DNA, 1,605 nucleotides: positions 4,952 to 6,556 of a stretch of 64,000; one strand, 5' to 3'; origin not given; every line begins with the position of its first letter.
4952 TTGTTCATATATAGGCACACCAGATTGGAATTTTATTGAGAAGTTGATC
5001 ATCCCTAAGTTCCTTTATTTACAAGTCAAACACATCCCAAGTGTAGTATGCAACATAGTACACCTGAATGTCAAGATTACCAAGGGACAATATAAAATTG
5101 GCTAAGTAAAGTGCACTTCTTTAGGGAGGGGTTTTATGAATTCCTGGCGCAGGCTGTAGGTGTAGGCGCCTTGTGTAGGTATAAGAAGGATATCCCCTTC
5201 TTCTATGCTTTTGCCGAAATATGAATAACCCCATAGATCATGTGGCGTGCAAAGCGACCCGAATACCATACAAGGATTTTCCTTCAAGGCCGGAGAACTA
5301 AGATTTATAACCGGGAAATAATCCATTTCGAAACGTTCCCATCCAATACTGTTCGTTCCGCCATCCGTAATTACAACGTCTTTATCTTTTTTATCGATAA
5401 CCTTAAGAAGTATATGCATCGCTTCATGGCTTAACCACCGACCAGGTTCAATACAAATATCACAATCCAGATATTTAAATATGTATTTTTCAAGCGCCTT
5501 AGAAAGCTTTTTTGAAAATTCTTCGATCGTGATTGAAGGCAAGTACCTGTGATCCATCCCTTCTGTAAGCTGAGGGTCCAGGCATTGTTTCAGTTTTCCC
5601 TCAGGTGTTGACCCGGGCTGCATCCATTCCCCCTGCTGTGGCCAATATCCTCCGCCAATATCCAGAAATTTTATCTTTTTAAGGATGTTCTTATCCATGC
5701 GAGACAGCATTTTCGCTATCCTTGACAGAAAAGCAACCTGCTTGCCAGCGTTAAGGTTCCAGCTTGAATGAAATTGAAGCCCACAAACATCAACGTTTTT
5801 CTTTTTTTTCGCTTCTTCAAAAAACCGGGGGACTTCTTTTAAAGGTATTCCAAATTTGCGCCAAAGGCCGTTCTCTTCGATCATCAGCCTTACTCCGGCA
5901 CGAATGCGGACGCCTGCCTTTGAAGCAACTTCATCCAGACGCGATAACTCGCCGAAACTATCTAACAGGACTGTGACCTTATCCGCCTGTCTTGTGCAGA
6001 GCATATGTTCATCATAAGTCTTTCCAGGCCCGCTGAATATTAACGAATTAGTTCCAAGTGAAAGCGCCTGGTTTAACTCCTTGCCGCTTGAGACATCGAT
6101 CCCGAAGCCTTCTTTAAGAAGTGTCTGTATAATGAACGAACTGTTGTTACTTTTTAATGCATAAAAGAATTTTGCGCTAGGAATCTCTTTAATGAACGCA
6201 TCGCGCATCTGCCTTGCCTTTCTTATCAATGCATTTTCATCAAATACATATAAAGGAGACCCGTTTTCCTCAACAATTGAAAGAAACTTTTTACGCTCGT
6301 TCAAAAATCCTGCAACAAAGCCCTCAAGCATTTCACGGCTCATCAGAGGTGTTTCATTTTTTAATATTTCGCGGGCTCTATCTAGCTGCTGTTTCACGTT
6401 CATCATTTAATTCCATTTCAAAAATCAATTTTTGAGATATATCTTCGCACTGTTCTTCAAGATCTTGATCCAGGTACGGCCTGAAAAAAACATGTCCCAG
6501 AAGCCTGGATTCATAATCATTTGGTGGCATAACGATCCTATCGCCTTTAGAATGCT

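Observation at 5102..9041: Tightly overlapping four-gene operon: SpeH-like pyruvoyl decarboxylase, FemAB/GNAT-fold transferase, ATP-grasp ligase, fold-III PLP decarboxylase; candidate undescribed amine/amide small-molecule pathway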

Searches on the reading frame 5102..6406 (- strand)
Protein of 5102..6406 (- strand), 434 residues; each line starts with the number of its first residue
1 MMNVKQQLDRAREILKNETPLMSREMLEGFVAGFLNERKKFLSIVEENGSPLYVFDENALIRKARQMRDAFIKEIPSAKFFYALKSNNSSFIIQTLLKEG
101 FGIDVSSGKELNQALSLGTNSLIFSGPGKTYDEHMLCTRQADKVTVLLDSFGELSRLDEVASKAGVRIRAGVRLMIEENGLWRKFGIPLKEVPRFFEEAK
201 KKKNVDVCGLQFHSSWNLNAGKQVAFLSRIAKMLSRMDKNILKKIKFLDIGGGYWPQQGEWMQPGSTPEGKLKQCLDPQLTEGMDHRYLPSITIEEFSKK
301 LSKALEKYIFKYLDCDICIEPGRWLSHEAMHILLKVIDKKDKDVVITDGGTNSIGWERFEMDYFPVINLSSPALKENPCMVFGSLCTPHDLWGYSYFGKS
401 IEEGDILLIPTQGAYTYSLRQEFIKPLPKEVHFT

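Call 4: search_protein_families(library=pfam, proteins=[window:5102-6406:-], max_evalue=0.01)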
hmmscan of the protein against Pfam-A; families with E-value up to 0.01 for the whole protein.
window:5102-6406:- (434 aa): 3 families
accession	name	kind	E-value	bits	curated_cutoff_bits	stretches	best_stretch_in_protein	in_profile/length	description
PF02784.22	Orn_Arg_deC_N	-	6.8e-30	104.7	23.4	1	60-325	4-245/247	Pyridoxal-dependent decarboxylase, pyridoxal binding domain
PF00278.28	Orn_DAP_Arg_deC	-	6e-08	33.3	23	1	107-413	5-95/95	Pyridoxal-dependent decarboxylase, C-terminal sheet domain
PF01168.26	Ala_racemase_N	-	9.8e-05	22.6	24.1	1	57-217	3-159/220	Alanine racemase, N-terminal domain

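Call 5: search_protein_families(library=ncbifam, proteins=[window:5102-6406:-], max_evalue=0.01)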
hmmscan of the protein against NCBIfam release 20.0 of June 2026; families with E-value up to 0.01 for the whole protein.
window:5102-6406:- (434 aa): 8 families
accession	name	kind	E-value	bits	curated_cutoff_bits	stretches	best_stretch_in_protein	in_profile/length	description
TIGR01048.1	lysA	equivalog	2.4e-43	148.2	297.9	2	38-253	13-237/417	diaminopimelate decarboxylase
TIGR03099.1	dCO2ase_PEP1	hypoth_equivalog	2e-34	119.3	478.45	2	44-254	18-235/398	pyridoxal-dependent decarboxylase, exosortase A system-associated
NF006515.0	PRK08961.1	equivalog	8.1e-29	100.2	802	2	35-254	489-706/861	bifunctional aspartate kinase/diaminopimelate decarboxylase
NF041039.1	FslC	exception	1.8e-26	93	500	1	39-426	17-396/418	rhizoferrin biosystnesis N-citrylornithine decarboxylase FslC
NF052544.1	OrLyDeCDokD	equivalog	3.4e-15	55.6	700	1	44-356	36-340/461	ornithine/lysine decarboxylase DokD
TIGR01047.1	nspC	equivalog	1.1e-06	27.3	409.05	1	50-255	3-203/380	carboxynorspermidine decarboxylase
TIGR01273.1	speA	equivalog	1.7e-05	23.5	624.1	1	79-253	92-284/624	arginine decarboxylase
NF003763.0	PRK05354.1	equivalog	3e-05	22.7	369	1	79-253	93-292/636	biosynthetic arginine decarboxylase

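Call 20: search_solved_structures(query=window:5102-6406:-, max_evalue=0.00001)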
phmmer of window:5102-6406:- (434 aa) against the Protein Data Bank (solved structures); distinct sequences matched with E-value up to 0.00001: 46.
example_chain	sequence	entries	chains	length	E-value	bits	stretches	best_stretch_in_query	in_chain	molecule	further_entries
7kh2_A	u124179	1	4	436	1.4e-25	93.2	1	38-428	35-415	N-citrylornithine decarboxylase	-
2p3e_A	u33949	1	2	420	9.5e-23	83.9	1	30-254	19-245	Diaminopimelate decarboxylase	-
2yxx_A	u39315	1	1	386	2e-21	79.6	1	44-254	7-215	Diaminopimelate decarboxylase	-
3n2b_A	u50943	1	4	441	1e-18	70.6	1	42-255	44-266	Diaminopimelate decarboxylase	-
1f3t_A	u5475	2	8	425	1.1e-18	70.5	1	24-254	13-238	ORNITHINE DECARBOXYLASE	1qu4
1njj_A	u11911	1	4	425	1.1e-18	70.5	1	25-254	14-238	ornithine decarboxylase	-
1szr_C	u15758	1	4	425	7.1e-18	67.9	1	24-254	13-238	Ornithine decarboxylase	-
2tod_A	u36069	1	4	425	7.5e-18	67.8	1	24-254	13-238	PROTEIN (ORNITHINE DECARBOXYLASE)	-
2j66_A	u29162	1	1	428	9.7e-17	64.1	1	44-420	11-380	BTRK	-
7ru7_A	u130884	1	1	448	9.8e-17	64.1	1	43-196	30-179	L-glutamyl-[BtrI acyl-carrier protein] decarboxylase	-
2qgh_A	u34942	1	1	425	5.5e-16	61.7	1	45-254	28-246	Diaminopimelate decarboxylase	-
3c5q_A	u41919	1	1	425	5.6e-16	61.6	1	45-254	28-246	Diaminopimelate decarboxylase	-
1twi_A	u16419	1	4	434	3.7e-14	55.6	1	41-174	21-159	Diaminopimelate decarboxylase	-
1tuf_A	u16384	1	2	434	3.8e-14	55.6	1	42-174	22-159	Diaminopimelate decarboxylase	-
4zgy_A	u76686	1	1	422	9.6e-14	54.3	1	28-254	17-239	Ornithine decarboxylase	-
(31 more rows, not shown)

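Call 57: search_protein_families(library=padloc, proteins=[window:5102-6406:-], max_evalue=0.001)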
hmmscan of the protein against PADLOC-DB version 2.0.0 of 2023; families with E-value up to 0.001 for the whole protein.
window:5102-6406:- (434 aa): 0 families

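Call 62: search_solved_structures(query=A5, max_evalue=1e-10, show_alignments=3)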
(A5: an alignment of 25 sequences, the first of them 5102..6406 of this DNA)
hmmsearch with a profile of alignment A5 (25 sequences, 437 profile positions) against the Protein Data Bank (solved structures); distinct sequences matched with E-value up to 1e-10: 46.
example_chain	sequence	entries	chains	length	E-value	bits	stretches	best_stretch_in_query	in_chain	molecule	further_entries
7kh2_A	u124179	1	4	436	5e-37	131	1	40-254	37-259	N-citrylornithine decarboxylase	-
2p3e_A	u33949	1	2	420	2.7e-33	118.7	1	42-254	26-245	Diaminopimelate decarboxylase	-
7ru7_A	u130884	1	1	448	3.3e-32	115.1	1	41-254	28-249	L-glutamyl-[BtrI acyl-carrier protein] decarboxylase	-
2j66_A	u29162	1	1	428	3.6e-32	115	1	42-254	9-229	BTRK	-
6knh_A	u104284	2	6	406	6.6e-32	114.1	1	53-254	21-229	Probable diaminopimelate decarboxylase protein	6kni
6knk_A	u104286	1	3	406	8.7e-31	110.4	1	53-254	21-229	Probable diaminopimelate decarboxylase protein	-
2yxx_A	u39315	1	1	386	7.2e-30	107.4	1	42-255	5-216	Diaminopimelate decarboxylase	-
1twi_A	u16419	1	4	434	2.1e-28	102.6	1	42-253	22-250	Diaminopimelate decarboxylase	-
1tuf_A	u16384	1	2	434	2.1e-28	102.6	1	42-253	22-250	Diaminopimelate decarboxylase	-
3n2b_A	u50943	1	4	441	4e-26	95.1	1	42-254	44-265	Diaminopimelate decarboxylase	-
1njj_A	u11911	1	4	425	3.6e-25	91.9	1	50-254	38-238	ornithine decarboxylase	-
1f3t_A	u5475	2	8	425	3.7e-25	91.9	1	50-255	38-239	ORNITHINE DECARBOXYLASE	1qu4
3c5q_A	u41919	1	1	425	5.1e-25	91.4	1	40-254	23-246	Diaminopimelate decarboxylase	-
2qgh_A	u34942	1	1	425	5.3e-25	91.4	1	40-254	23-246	Diaminopimelate decarboxylase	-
2plj_A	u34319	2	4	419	6.4e-25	91.1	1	41-254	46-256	lysine/ornithine decarboxylase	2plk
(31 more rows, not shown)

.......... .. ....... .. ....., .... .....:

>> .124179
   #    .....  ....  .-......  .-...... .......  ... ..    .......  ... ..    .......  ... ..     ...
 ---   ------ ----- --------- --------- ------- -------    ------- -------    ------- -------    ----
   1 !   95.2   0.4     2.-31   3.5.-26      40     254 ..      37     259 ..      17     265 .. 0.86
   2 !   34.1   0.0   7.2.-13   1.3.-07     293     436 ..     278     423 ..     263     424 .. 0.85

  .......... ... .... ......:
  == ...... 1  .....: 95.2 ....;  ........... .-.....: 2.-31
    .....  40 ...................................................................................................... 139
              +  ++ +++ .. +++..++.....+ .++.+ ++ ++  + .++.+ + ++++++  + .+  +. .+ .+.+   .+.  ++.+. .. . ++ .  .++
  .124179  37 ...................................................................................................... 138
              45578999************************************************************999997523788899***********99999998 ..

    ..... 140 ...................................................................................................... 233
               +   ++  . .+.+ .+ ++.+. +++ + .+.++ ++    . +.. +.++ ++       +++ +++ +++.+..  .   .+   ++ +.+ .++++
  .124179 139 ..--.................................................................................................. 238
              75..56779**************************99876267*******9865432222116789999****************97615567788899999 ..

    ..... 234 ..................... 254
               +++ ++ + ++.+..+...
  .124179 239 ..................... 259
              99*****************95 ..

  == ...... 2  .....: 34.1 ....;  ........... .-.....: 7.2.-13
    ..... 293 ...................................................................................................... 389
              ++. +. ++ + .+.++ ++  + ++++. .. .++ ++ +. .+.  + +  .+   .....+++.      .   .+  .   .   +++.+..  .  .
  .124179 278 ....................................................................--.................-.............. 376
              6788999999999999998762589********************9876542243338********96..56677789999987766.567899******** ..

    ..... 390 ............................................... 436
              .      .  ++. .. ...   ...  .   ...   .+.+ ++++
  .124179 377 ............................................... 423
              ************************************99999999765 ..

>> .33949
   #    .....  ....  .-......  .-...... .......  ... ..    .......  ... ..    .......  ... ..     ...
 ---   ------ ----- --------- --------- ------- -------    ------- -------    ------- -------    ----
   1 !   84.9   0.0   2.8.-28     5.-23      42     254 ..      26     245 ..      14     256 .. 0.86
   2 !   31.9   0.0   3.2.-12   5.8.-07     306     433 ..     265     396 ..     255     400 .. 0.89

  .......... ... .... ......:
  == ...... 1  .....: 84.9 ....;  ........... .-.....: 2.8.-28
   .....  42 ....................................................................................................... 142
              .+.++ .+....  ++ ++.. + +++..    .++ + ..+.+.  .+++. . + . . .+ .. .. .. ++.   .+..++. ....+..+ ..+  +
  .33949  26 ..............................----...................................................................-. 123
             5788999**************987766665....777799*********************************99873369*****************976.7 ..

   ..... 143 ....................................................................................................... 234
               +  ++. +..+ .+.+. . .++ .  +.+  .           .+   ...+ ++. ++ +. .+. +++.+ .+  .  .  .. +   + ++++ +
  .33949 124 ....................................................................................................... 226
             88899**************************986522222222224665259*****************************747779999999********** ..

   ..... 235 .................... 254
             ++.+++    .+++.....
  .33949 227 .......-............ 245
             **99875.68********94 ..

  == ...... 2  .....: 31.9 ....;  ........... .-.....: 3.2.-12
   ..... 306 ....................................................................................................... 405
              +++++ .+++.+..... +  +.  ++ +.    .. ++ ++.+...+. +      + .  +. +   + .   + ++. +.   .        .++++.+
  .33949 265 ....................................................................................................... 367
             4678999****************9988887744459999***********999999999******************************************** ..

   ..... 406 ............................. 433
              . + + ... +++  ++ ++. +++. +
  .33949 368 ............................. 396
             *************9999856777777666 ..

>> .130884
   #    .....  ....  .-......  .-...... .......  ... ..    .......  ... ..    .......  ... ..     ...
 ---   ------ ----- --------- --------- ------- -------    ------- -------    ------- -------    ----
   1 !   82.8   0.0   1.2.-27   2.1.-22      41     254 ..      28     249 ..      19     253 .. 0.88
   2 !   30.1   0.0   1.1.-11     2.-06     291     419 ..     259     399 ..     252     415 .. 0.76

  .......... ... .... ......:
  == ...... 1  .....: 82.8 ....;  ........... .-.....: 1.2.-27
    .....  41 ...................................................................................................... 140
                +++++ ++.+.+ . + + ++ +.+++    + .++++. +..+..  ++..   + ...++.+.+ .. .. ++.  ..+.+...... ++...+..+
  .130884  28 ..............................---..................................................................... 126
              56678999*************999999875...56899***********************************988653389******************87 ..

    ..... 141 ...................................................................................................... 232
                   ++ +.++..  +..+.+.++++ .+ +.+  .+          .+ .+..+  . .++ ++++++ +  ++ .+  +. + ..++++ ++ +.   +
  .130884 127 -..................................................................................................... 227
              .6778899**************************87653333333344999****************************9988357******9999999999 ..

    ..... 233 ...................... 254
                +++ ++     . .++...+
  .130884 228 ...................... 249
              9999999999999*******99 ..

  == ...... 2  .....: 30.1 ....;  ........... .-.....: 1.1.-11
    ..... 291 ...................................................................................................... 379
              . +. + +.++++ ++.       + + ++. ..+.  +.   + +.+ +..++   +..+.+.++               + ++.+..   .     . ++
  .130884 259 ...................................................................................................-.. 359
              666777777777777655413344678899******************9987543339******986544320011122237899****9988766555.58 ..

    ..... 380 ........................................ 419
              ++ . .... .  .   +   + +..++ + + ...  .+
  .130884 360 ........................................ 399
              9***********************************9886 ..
